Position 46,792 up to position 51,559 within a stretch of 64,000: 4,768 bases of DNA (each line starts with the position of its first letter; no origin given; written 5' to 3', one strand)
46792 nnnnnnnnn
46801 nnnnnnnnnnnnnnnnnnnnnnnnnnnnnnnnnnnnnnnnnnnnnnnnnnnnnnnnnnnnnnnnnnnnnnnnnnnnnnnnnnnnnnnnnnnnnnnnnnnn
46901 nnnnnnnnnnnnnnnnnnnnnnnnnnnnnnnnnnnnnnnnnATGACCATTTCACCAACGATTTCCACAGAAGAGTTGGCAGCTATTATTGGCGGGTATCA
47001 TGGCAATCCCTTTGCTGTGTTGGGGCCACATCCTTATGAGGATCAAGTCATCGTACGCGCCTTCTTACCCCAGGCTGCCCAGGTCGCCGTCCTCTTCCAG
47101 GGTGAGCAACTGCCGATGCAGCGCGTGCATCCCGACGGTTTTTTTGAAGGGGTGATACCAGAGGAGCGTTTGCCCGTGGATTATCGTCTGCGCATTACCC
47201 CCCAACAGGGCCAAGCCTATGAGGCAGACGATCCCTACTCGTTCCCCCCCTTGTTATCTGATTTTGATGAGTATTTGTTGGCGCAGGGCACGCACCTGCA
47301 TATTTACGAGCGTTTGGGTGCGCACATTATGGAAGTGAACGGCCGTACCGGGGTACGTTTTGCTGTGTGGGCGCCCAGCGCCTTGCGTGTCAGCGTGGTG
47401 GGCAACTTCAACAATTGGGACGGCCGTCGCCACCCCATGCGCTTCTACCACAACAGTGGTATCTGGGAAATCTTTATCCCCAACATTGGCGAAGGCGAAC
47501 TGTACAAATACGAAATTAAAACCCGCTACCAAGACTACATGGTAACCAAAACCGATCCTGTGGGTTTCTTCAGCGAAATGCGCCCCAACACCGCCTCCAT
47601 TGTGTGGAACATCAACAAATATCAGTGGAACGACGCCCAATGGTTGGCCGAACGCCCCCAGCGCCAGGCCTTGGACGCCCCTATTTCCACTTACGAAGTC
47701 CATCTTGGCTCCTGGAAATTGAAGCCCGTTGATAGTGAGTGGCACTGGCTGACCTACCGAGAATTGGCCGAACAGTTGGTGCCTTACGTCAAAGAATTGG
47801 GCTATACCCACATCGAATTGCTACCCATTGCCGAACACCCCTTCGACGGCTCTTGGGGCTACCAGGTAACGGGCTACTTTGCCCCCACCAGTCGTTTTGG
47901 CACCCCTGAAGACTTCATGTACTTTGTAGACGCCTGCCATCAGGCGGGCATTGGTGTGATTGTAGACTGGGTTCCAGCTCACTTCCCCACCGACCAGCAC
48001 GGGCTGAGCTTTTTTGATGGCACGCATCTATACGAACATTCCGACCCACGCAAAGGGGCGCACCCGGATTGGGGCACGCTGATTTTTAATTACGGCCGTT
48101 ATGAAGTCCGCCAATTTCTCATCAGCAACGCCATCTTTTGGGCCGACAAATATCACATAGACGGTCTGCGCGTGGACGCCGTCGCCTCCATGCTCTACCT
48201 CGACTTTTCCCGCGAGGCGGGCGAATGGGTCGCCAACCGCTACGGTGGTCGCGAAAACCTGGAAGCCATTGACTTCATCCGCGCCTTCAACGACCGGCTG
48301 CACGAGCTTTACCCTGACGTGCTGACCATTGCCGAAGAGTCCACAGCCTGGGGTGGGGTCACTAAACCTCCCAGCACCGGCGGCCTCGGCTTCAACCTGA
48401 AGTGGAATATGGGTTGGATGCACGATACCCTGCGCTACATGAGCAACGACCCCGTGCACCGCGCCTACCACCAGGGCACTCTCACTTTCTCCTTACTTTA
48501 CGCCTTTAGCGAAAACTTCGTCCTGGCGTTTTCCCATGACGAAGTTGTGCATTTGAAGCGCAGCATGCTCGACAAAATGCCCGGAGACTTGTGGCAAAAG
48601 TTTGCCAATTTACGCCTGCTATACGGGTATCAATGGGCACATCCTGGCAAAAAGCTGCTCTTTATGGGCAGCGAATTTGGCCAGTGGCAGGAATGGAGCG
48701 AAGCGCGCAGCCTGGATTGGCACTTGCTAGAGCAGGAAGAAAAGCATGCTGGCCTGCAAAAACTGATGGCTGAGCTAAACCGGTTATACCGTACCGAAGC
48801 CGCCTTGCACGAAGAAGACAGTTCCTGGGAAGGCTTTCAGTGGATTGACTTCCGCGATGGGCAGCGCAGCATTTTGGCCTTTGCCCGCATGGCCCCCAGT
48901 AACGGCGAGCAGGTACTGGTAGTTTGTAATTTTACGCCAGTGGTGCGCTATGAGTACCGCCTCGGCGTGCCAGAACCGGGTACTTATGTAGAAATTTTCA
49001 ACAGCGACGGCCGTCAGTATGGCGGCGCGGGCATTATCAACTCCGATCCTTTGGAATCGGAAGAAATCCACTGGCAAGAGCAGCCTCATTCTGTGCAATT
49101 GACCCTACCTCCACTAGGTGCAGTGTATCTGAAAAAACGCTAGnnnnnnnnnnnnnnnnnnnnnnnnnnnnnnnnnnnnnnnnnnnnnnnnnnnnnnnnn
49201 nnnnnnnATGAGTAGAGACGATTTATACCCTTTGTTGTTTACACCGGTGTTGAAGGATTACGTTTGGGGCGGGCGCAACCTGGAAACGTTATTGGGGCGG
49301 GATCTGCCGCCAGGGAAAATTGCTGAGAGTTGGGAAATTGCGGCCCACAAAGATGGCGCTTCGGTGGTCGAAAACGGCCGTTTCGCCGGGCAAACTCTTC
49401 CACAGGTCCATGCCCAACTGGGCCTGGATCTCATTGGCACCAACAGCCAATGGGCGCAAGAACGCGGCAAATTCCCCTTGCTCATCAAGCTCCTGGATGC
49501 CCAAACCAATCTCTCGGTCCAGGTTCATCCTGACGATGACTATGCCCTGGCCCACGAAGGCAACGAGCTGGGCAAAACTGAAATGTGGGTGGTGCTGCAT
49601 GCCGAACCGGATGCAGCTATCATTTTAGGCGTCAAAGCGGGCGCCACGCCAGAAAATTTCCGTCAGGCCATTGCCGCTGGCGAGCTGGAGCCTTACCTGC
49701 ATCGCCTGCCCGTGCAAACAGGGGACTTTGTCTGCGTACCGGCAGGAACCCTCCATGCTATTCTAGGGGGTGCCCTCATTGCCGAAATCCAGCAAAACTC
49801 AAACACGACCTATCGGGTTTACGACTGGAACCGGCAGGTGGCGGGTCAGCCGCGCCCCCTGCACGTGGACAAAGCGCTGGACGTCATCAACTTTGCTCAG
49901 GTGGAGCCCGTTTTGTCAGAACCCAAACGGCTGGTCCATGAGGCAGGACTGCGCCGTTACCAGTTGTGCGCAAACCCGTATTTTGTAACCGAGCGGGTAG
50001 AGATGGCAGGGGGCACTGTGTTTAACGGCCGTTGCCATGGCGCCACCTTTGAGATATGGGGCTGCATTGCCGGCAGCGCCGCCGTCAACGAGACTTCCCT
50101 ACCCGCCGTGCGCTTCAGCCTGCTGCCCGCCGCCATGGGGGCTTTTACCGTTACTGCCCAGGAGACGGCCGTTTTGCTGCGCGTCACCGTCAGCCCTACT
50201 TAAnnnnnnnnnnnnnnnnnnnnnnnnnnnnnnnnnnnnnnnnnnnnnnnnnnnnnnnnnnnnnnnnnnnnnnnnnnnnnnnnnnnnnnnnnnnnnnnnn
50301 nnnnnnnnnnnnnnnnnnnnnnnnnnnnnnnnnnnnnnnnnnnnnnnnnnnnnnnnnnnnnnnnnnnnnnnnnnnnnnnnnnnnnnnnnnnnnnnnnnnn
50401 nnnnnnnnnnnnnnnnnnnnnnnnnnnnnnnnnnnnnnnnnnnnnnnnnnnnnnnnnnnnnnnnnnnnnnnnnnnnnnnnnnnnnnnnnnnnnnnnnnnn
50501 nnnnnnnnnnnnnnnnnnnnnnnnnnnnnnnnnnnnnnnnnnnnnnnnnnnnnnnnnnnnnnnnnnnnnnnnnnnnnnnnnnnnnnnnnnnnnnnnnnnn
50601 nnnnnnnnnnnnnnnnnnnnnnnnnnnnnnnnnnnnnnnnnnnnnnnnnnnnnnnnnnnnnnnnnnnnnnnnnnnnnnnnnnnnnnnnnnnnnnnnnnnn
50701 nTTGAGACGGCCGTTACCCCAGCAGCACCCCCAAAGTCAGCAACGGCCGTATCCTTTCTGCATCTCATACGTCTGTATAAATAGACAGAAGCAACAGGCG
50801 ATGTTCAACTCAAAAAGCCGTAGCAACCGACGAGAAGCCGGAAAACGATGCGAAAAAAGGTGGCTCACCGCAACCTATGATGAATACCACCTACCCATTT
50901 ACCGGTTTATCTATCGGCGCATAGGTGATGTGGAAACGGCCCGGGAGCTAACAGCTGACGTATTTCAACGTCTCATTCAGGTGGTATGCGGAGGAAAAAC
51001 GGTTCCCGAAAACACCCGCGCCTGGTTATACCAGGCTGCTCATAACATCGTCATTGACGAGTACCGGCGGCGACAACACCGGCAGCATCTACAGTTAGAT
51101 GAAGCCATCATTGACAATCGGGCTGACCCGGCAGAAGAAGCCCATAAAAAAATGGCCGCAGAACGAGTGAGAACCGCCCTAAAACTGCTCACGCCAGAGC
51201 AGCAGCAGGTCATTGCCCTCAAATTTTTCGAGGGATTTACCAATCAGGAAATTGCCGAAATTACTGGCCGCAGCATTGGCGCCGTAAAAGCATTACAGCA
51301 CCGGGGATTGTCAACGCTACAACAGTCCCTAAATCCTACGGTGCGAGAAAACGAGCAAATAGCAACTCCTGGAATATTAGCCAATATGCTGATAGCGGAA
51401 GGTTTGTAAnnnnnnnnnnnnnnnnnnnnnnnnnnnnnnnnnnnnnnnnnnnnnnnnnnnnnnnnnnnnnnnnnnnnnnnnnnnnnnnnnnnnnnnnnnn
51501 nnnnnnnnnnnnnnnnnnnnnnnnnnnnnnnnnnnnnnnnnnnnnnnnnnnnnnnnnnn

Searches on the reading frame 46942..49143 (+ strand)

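Call 70: search_protein_families(library=pfam, proteins=[window:46942-49143:+])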
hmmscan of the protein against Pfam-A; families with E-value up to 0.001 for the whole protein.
window:46942-49143:+ (733 aa): 4 families
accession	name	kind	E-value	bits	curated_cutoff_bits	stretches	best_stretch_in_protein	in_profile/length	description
PF22019.2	GlgB_N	-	1.6e-34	118.3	27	2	9-99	2-94/94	alpha-1,4-glucan branching enzyme GlgB, N-terminal domain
PF02922.24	CBM_48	-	3e-30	104.8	22.4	2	125-206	2-81/83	Carbohydrate-binding module 48 (Isoamylase N-terminal domain)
PF02806.24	Alpha-amylase_C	-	6.6e-24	84.5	21.2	1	634-731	1-93/95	Alpha amylase, C-terminal all-beta domain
PF00128.31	Alpha-amylase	-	4.8e-18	66.1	22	2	280-351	25-95/446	Alpha amylase, catalytic domain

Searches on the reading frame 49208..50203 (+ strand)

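Call 70: search_protein_families(library=pfam, proteins=[window:49208-50203:+])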
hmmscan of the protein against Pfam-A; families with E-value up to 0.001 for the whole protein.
window:49208-50203:+ (331 aa): 1 family
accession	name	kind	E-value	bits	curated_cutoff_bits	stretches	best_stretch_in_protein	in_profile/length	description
PF20511.4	PMI_typeI_cat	-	2.6e-14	54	22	1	12-112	5-106/143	Phosphomannose isomerase type I, catalytic domain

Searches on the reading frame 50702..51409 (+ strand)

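Call 3: search_protein_families(library=pfam, proteins=[window:50702-51409:+])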
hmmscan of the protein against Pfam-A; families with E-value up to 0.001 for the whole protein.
window:50702-51409:+ (235 aa): 4 families
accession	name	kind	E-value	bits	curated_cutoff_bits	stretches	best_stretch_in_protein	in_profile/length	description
PF08281.18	Sigma70_r4_2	-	2.2e-13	50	25.7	1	154-206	2-54/54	Sigma-70, region 4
PF04545.22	Sigma70_r4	-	1.6e-11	44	24.1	1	159-207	1-49/50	Sigma-70, region 4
PF07638.17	Sigma70_ECF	-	4.2e-08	33.7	21.1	1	82-196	48-169/185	ECF sigma factor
PF04542.20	Sigma70_r2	-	8e-08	32.4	24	1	59-126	2-70/71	Sigma-70 region 2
